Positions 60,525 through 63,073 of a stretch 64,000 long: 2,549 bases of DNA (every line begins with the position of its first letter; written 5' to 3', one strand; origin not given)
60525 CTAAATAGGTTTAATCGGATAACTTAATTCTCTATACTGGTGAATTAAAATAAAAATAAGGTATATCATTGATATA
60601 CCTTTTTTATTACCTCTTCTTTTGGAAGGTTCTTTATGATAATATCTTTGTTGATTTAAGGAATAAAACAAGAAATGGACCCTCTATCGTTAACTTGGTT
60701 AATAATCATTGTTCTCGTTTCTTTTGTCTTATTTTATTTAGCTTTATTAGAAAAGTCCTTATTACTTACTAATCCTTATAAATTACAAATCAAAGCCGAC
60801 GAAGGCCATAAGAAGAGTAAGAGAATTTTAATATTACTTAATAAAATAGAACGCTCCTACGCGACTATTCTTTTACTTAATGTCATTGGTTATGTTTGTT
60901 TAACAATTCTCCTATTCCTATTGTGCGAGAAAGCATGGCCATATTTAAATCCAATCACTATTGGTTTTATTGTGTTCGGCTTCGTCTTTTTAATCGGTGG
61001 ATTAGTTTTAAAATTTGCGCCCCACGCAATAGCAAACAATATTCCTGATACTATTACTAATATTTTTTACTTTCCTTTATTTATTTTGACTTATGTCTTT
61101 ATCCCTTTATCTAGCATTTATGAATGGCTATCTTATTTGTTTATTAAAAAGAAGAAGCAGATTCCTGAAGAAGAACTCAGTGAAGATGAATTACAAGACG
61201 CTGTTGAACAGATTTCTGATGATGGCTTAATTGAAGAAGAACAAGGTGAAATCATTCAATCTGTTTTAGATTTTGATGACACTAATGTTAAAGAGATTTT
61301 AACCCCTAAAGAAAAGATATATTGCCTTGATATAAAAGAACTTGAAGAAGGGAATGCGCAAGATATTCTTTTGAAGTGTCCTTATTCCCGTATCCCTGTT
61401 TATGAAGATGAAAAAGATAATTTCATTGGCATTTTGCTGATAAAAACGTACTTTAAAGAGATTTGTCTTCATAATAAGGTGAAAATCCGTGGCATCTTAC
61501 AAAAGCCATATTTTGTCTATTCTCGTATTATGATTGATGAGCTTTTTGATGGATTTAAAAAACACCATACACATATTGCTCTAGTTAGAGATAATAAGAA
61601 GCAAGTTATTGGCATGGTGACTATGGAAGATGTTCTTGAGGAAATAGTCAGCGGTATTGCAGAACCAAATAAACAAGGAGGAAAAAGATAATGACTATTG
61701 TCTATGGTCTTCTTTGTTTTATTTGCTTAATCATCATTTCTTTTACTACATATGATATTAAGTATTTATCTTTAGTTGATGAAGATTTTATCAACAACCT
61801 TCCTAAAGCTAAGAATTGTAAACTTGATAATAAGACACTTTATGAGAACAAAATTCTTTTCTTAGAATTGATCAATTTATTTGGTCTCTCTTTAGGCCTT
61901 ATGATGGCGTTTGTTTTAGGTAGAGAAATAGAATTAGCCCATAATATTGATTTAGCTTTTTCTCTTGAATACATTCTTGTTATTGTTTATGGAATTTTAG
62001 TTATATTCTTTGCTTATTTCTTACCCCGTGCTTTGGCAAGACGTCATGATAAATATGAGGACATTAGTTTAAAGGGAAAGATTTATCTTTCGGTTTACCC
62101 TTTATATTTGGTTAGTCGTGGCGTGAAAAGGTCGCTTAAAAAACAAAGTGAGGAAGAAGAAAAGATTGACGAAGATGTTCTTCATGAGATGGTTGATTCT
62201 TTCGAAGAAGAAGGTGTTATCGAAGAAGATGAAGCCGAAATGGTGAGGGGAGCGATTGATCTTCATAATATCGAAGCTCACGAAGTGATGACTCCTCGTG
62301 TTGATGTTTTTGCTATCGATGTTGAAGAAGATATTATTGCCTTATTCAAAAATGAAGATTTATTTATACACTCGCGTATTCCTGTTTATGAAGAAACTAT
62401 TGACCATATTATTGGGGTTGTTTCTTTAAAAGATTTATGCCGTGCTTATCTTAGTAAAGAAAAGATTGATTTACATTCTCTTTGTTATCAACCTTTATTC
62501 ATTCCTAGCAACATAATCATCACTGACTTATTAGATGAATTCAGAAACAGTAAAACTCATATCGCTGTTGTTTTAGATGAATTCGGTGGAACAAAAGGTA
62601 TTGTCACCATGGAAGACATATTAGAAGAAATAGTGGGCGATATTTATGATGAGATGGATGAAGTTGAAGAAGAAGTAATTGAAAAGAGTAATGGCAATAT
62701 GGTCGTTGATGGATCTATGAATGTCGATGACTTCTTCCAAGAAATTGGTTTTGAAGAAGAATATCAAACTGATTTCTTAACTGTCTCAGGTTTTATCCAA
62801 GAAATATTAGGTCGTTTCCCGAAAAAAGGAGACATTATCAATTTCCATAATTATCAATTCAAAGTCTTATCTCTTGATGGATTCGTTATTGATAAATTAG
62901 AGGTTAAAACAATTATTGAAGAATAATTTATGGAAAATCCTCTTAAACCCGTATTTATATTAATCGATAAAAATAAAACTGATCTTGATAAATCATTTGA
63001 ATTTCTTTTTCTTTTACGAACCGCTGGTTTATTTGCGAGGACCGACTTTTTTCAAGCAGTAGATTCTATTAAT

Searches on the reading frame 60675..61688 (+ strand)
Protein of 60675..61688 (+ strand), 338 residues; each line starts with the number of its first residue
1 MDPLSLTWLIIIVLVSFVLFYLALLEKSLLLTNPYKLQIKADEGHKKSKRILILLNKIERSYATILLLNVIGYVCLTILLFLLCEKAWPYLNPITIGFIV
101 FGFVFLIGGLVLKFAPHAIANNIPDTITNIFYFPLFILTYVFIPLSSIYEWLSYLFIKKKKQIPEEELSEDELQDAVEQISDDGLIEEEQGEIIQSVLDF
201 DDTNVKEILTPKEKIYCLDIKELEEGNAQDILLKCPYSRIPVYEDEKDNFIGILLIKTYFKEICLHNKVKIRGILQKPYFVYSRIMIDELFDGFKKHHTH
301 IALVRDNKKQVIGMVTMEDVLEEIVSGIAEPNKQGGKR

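Call 56: search_protein_families(library=pfam, proteins=[window:60675-61688:+], max_evalue=0.00001)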
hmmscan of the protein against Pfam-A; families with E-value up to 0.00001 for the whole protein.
window:60675-61688:+ (338 aa): 2 families
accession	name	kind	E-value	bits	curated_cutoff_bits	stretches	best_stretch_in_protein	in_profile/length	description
PF01595.25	CNNM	-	3.4e-18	66.4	28.4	1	10-189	2-180/181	Cyclin M transmembrane N-terminal domain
PF00571.33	CBS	-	2.2e-09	38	24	0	277-325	8-56/57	CBS domain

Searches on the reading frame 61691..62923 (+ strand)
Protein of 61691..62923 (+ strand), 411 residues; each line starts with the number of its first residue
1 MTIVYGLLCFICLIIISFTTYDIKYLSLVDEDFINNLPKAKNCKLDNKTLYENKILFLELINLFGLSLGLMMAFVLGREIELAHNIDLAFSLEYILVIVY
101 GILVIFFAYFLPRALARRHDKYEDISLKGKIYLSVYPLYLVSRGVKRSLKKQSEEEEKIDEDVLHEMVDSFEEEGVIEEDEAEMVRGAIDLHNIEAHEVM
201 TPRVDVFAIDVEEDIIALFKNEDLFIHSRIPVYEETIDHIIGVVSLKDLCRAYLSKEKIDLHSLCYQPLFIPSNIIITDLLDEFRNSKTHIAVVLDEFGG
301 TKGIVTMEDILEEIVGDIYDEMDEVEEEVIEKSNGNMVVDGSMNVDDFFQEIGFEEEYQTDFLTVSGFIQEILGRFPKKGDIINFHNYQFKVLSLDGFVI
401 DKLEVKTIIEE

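Call 56: search_protein_families(library=pfam, proteins=[window:61691-62923:+], max_evalue=0.00001)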
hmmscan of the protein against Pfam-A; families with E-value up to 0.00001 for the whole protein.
window:61691-62923:+ (411 aa): 2 families
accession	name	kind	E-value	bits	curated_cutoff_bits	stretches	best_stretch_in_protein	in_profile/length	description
PF03471.22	CorC_HlyC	-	3.6e-17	62.6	27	1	331-406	2-78/81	Transporter associated domain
PF00571.33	CBS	-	1.2e-13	51.6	24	1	267-315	8-56/57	CBS domain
